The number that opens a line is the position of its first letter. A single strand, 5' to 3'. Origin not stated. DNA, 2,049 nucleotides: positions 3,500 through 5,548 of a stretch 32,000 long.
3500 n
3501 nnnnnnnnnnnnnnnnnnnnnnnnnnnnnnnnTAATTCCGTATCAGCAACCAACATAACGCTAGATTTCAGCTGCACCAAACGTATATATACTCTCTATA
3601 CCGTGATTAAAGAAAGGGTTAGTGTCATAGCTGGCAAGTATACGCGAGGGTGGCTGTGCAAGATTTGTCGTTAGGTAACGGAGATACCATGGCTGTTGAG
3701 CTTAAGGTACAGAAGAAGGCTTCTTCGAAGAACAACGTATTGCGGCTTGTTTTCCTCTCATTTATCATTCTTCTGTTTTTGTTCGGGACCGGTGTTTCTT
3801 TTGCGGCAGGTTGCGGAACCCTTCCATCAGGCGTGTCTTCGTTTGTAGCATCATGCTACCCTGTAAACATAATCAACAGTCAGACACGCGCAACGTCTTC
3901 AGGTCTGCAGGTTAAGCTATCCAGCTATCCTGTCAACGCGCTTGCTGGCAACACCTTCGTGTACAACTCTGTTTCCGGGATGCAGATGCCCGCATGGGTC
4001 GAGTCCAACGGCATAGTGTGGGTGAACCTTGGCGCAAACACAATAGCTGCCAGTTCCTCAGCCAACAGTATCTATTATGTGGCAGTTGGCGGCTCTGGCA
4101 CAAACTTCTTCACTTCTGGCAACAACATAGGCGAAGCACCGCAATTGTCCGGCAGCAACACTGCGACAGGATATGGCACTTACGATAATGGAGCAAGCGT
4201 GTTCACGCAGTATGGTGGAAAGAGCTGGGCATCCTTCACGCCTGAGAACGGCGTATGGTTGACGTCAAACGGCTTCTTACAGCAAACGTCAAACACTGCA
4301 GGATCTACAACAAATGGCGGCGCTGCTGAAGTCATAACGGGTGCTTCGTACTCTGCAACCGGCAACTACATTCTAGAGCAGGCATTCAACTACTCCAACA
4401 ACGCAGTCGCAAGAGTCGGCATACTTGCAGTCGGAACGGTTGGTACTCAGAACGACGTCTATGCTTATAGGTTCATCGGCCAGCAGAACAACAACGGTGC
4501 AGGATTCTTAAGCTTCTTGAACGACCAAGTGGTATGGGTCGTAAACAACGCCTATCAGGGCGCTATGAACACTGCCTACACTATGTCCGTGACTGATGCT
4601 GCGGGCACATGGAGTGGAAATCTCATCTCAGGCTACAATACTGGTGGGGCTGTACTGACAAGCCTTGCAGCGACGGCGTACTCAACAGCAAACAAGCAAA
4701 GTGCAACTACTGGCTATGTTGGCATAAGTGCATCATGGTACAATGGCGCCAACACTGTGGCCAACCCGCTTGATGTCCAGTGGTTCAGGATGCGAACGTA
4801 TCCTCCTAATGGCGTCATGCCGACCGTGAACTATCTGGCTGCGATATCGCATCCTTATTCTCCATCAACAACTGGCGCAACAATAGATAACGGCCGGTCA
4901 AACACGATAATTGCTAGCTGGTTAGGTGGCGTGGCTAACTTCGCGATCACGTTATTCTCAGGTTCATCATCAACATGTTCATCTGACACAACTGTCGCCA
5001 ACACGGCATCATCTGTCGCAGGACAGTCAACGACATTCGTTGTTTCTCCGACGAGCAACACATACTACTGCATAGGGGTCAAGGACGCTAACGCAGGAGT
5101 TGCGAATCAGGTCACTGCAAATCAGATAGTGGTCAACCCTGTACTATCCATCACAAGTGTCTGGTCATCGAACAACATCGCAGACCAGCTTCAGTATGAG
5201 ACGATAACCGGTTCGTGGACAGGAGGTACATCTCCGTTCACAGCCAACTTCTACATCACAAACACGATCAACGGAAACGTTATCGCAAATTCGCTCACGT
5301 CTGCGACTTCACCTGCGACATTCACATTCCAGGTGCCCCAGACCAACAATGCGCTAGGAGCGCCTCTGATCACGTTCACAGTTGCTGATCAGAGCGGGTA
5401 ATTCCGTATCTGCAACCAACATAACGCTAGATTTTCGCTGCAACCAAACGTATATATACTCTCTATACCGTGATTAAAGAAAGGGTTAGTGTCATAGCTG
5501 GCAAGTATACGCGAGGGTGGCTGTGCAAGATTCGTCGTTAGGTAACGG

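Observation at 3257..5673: A gene-junction cassette (cap domain + stop + promoter + leader + signal peptide) is duplicated across two consecutive gene boundaries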

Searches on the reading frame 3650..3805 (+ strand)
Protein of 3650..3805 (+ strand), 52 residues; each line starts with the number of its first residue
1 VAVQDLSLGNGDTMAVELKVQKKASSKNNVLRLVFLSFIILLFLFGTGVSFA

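Call 30: find_homologous_proteins(query=window:3650-3805:+, max_evalue=10)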
Query seq(52 aa): no candidate shares three 5-residue words with the query. No homologue found.

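Call 42: search_protein_representatives(protein=window:3650-3805:+)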
Query: 52 residues. Proteins with E-value up to 0.001 (for the whole library): 1; up to 1e-10: 0; up to 1e-30: 0. The best 1 are listed.
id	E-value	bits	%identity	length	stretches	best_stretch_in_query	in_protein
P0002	8.8e-08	47.3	65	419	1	2-52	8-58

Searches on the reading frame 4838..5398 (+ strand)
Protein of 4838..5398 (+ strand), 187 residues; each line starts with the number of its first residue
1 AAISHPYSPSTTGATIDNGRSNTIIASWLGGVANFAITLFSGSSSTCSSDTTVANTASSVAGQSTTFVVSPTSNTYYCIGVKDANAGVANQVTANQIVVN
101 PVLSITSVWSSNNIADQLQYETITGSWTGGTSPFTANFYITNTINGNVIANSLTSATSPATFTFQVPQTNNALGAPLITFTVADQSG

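Call 33: find_homologous_proteins(query=window:4838-5398:+, max_evalue=0.001)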
Query window:4838-5398:+: 391 candidates shared short words with the query, none scored E <= 0.001.
